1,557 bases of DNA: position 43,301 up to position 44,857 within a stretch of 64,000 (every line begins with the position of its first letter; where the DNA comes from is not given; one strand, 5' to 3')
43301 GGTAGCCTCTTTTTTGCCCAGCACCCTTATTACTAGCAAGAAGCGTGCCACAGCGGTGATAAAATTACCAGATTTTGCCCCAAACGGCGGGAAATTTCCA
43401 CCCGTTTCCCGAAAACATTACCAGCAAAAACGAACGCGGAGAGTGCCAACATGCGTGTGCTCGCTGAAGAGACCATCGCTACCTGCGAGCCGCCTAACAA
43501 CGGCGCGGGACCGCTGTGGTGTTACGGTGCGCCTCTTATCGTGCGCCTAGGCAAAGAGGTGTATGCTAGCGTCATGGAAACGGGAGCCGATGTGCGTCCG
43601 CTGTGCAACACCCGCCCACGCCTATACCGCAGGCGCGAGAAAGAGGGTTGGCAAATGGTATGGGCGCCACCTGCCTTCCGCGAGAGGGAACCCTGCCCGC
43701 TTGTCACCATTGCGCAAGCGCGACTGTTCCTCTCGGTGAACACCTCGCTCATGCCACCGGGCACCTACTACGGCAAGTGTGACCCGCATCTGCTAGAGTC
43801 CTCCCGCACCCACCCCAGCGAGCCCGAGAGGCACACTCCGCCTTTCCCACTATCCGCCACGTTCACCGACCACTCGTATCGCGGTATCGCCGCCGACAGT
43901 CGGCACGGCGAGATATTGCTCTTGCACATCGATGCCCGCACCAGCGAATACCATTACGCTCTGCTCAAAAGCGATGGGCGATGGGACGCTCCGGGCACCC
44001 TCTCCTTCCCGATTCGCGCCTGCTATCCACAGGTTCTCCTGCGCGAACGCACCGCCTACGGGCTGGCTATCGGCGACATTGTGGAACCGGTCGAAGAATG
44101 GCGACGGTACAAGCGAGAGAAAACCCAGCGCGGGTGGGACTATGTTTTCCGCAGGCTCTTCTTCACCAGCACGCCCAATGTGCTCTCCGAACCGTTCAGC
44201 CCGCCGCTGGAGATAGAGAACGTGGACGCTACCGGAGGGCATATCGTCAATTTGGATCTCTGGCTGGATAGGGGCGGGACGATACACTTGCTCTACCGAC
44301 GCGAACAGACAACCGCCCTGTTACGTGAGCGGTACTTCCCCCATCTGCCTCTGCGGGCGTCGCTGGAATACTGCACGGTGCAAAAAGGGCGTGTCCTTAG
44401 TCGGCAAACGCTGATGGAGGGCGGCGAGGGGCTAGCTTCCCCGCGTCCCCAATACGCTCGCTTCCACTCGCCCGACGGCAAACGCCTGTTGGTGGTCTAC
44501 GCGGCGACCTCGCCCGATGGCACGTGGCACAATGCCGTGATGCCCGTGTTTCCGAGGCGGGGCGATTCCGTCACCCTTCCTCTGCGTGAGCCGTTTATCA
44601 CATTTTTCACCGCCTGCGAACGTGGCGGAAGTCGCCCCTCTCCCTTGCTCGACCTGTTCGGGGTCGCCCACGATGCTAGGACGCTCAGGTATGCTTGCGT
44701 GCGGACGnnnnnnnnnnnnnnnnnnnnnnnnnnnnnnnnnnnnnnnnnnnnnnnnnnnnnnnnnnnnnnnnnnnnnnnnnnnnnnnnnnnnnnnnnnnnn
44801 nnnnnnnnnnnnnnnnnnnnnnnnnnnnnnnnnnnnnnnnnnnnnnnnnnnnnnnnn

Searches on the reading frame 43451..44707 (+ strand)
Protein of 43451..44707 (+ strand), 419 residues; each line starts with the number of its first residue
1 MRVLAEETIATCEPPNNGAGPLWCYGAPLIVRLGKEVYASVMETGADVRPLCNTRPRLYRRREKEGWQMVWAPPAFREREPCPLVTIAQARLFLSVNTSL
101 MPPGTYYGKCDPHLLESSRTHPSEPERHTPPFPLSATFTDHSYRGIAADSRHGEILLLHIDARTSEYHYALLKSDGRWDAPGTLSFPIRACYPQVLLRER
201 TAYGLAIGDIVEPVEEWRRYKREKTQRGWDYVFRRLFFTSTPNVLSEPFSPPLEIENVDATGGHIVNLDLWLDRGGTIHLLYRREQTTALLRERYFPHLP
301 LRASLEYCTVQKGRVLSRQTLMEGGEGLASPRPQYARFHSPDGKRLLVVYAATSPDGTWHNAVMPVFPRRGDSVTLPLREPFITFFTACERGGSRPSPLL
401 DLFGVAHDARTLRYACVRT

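Call 24: search_protein_families(library=pfam, proteins=[window:43451-44707:+], max_evalue=0.00001)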
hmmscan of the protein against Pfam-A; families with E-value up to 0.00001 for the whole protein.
window:43451-44707:+ (419 aa): 0 families

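Call 50: search_protein_families(library=ncbifam, proteins=[window:43451-44707:+], max_evalue=0.01)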
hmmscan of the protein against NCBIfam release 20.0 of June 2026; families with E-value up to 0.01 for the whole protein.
window:43451-44707:+ (419 aa): 1 family
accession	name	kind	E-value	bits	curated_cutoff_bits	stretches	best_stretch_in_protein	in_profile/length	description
NF000338.1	fomA_AB016934.1.gene6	equivalog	0.0035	16.4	550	1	143-185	172-214/266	fosfomycin resistance kinase FomA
